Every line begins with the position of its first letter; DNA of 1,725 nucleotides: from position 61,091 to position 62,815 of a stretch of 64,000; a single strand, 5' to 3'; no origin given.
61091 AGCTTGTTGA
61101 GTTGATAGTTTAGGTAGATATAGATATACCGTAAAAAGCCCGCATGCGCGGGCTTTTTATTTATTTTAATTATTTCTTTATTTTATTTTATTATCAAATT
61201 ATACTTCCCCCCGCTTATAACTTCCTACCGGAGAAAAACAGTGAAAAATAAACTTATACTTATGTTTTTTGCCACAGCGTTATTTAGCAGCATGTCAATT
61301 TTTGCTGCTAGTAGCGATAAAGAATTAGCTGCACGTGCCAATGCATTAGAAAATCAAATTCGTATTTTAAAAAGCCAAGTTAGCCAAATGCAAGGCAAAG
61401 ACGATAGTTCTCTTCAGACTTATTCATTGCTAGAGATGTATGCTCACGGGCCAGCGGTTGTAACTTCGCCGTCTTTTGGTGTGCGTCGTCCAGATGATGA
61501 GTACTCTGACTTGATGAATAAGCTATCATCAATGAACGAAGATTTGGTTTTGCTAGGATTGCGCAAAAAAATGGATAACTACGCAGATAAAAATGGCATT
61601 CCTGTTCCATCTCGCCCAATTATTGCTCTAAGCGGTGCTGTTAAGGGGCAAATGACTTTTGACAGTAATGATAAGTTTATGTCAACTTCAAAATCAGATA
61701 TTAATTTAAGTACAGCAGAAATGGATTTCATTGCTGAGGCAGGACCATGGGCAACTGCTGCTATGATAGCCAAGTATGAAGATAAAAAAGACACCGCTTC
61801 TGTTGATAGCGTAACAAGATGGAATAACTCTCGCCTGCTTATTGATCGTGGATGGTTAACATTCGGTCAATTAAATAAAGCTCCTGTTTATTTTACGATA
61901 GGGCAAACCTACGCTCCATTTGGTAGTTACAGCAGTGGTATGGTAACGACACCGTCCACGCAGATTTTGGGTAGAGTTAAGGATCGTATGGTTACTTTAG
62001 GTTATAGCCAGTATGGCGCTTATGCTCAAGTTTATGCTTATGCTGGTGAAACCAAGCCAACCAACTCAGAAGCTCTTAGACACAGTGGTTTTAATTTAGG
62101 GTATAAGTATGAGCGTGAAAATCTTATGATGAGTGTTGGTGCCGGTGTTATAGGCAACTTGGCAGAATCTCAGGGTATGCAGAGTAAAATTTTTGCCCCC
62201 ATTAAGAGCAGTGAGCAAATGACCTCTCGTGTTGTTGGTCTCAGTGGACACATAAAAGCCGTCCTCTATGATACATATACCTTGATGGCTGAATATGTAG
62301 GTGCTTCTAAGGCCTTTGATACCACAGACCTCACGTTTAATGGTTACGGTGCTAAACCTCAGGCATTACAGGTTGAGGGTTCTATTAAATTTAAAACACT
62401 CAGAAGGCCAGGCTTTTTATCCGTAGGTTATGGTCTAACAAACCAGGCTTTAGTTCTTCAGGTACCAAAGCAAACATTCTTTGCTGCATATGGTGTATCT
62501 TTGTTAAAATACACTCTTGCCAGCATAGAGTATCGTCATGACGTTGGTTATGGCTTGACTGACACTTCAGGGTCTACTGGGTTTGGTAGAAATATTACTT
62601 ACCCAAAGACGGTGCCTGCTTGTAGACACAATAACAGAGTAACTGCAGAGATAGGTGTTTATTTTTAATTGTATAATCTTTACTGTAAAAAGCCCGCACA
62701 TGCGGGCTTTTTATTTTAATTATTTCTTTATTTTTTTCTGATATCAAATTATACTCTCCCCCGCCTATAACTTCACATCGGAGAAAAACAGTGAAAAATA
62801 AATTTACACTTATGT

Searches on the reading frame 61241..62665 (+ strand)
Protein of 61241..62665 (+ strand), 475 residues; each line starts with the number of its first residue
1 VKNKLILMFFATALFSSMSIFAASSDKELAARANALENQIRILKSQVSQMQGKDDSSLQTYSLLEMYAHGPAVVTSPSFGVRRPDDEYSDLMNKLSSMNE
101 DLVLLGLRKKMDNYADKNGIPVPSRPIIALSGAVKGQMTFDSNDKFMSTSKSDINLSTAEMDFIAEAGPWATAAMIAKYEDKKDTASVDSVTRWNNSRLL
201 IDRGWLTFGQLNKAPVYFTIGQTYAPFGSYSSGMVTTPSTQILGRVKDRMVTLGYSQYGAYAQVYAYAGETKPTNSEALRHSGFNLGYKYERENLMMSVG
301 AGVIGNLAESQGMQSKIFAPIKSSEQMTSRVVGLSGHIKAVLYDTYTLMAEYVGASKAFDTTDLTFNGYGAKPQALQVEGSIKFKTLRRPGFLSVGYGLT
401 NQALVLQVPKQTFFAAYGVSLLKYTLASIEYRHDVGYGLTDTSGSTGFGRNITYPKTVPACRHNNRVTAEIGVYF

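Call 34: search_protein_families(library=pfam, proteins=[window:61241-62665:+], max_evalue=0.00001)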
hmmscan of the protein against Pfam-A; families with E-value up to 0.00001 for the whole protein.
window:61241-62665:+ (475 aa): 0 families

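Call 75: search_protein_families(library=ncbifam, proteins=[window:61241-62665:+], max_evalue=0.01)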
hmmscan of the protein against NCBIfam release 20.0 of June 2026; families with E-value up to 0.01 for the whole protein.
window:61241-62665:+ (475 aa): 1 family
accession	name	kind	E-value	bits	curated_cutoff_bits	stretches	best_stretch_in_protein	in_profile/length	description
NF033652.1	LbtU_sider_porin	subfamily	3.4e-75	253.5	90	1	126-475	1-327/327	LbtU family siderophore porin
